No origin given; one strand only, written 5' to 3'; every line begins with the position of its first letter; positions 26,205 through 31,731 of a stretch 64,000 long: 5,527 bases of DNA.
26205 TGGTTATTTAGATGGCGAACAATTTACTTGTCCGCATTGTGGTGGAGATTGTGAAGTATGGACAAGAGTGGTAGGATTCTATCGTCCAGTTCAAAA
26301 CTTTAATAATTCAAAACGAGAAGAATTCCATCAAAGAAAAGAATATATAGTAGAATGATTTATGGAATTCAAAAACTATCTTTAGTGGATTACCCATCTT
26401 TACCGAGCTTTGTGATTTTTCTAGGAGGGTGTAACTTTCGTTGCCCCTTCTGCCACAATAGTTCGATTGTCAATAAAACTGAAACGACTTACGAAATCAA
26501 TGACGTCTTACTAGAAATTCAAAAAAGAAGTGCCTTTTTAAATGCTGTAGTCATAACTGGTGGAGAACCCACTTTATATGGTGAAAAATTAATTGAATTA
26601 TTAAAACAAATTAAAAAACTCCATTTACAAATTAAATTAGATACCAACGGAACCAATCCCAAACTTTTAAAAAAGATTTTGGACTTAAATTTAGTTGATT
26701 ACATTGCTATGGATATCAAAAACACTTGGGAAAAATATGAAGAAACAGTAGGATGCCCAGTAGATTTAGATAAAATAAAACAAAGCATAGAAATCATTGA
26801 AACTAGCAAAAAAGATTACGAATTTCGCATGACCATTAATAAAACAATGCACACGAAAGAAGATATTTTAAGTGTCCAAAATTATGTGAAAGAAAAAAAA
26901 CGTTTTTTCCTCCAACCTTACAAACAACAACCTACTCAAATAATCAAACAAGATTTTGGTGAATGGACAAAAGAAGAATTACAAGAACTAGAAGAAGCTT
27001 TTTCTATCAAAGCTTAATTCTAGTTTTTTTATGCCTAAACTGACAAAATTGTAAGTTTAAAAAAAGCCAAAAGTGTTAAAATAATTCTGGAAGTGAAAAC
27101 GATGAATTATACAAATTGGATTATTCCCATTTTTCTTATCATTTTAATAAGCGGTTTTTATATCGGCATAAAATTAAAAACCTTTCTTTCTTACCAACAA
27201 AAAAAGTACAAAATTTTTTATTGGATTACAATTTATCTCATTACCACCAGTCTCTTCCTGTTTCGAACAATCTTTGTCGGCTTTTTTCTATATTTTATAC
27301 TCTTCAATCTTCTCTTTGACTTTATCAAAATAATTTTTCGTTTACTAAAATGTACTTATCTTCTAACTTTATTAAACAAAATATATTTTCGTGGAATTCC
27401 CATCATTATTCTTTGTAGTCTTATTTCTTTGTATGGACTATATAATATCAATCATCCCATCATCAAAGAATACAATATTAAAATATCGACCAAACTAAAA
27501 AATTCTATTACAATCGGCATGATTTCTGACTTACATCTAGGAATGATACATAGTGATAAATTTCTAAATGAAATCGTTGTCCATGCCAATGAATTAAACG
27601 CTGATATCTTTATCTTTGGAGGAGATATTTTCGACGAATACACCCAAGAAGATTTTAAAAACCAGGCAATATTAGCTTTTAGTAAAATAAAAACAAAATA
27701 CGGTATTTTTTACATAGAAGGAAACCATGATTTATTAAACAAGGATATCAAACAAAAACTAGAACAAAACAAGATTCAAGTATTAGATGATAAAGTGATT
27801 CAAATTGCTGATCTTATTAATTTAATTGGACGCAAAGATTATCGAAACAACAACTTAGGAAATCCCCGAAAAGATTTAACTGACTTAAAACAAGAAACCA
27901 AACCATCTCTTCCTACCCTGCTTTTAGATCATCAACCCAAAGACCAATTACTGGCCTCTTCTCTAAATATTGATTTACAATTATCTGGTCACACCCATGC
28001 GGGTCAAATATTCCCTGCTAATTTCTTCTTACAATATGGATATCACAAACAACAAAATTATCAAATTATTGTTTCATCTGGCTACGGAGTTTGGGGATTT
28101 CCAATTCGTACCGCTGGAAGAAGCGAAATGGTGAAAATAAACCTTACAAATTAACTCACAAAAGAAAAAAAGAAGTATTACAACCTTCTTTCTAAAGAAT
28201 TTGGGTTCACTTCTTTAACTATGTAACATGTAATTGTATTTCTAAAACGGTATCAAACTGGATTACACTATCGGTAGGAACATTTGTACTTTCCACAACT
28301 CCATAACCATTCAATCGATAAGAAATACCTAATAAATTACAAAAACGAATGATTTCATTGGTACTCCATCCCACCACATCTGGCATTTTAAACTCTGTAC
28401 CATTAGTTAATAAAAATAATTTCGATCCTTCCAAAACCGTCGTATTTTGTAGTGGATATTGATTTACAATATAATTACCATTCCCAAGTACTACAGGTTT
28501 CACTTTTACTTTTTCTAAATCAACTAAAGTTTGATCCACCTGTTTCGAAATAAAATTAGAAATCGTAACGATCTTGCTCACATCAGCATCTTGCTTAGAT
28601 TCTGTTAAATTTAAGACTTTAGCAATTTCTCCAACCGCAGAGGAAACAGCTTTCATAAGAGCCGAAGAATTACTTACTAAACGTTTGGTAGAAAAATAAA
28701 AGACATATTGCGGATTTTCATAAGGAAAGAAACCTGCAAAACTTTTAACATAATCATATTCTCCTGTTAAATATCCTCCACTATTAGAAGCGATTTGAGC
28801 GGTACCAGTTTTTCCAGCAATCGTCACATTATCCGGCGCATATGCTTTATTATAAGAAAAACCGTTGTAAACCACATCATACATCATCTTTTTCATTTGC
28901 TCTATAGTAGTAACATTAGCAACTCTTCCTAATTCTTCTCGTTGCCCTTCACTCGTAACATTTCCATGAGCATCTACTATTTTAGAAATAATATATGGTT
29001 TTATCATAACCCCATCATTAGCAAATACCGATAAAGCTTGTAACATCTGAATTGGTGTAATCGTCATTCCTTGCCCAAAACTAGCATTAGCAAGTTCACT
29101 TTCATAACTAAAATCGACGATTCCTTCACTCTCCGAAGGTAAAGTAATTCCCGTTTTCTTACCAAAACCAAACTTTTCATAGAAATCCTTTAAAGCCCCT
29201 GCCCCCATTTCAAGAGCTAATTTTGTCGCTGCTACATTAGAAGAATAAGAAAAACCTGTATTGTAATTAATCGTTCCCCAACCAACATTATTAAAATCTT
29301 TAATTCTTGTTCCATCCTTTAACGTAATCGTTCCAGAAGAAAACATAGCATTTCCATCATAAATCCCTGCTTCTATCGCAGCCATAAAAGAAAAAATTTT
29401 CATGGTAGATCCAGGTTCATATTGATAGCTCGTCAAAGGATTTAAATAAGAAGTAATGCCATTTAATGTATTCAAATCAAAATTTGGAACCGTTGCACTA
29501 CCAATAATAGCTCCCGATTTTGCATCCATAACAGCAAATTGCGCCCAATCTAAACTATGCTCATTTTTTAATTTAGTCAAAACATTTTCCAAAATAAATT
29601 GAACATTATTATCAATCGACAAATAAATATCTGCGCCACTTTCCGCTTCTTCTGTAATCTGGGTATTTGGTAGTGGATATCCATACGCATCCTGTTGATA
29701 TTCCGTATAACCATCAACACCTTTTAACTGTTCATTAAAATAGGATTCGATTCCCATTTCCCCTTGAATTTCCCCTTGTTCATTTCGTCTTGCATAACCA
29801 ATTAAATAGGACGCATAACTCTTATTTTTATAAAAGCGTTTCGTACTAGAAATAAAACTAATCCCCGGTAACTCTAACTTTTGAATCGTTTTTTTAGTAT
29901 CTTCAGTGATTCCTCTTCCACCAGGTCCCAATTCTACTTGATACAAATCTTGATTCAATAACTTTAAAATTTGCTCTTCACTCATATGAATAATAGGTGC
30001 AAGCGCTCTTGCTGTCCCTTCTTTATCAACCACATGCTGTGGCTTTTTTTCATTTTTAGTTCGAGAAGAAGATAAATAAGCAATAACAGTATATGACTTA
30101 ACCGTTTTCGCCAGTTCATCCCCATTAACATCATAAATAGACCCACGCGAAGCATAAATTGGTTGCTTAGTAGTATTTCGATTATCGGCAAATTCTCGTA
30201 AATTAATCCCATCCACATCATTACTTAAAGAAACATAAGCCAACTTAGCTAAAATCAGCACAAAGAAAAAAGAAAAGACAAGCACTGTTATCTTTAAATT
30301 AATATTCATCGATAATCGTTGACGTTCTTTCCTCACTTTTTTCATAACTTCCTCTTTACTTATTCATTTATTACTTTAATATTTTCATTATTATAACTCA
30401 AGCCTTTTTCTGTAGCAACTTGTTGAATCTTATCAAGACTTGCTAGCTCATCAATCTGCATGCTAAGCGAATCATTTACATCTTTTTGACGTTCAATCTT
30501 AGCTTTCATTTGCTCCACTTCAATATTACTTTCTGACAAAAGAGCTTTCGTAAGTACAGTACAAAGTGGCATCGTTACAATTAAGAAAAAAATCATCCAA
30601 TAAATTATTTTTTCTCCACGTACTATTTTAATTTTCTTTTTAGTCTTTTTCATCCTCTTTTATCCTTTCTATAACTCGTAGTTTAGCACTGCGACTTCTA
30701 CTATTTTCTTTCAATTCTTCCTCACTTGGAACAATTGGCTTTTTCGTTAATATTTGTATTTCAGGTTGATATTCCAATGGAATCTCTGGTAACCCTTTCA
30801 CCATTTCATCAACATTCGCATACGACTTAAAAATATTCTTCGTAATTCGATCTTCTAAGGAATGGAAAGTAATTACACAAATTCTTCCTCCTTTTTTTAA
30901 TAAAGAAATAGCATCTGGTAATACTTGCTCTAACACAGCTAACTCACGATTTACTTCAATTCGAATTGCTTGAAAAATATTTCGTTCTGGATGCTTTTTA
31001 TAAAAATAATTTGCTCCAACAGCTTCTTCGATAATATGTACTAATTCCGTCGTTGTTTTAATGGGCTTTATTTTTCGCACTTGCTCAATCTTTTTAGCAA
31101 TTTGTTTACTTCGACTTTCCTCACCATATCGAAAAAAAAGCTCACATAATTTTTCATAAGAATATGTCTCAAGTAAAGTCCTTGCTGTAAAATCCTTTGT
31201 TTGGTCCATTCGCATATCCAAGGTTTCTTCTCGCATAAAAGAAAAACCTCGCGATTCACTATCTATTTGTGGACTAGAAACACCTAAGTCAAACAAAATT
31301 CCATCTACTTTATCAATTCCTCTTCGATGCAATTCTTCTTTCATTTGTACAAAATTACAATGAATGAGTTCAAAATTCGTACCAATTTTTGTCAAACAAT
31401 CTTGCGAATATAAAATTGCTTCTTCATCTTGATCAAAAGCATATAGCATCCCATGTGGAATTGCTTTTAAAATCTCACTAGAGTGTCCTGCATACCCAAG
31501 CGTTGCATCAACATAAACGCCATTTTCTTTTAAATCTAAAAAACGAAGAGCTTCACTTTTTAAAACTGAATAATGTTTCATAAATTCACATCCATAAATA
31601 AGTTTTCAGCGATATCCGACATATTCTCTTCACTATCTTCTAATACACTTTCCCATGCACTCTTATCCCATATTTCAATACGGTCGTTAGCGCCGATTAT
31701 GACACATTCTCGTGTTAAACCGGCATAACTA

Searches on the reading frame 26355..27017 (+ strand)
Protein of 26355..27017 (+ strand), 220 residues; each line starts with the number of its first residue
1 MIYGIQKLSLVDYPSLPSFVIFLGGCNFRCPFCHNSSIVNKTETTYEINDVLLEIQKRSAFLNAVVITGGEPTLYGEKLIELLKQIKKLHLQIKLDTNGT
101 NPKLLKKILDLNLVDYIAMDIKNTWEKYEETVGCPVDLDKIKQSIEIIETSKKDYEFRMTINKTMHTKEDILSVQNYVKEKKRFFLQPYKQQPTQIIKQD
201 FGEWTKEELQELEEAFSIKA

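Call 7: search_protein_families(library=pfam, proteins=[window:26355-27017:+], max_evalue=0.001)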
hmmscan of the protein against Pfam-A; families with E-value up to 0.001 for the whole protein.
window:26355-27017:+ (220 aa): 2 families
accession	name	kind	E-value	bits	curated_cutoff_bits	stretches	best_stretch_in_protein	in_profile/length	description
PF04055.27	Radical_SAM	-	9.5e-19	68.6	29.5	1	20-149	1-137/166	Radical SAM superfamily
PF13353.11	Fer4_12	-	4e-09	37.3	22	1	20-123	9-115/137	4Fe-4S single cluster domain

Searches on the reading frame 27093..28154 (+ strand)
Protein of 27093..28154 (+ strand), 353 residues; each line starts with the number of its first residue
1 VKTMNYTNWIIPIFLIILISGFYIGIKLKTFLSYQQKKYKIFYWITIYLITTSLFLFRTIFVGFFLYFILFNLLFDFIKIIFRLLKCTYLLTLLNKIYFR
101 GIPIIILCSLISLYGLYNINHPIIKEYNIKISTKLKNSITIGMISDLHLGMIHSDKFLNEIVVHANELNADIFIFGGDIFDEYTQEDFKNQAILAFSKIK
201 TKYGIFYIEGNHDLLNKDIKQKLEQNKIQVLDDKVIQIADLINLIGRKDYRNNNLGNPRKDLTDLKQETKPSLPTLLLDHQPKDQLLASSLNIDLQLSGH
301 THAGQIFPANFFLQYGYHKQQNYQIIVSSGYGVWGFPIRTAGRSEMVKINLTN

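Call 7: search_protein_families(library=pfam, proteins=[window:27093-28154:+], max_evalue=0.001)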
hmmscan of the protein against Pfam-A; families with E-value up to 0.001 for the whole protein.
window:27093-28154:+ (353 aa): 2 families
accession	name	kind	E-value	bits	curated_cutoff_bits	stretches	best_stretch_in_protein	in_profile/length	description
PF00149.33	Metallophos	-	5.7e-12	46.9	21.5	1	140-303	2-190/191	Calcineurin-like phosphoesterase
PF12850.12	Metallophos_2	-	0.00013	22.4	27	1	140-304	2-119/154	Calcineurin-like phosphoesterase superfamily domain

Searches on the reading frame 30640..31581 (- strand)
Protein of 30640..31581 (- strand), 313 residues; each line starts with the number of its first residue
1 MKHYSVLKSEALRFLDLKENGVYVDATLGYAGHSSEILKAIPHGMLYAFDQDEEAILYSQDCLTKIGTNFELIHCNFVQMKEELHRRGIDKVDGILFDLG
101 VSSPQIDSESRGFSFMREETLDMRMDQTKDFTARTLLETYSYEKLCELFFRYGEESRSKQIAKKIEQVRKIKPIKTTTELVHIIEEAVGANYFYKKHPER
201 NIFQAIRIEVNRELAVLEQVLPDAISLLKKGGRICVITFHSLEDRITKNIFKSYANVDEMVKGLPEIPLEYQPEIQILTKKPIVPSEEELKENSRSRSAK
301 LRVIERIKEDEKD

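Call 77: search_protein_families(library=pfam, proteins=[window:30640-31581:-], max_evalue=0.00001)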
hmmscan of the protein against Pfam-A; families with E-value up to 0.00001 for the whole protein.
window:30640-31581:- (313 aa): 1 family
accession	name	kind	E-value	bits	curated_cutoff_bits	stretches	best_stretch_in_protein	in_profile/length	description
PF01795.25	Methyltransf_5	-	3.3e-116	388.5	27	1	2-307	3-309/309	MraW methylase family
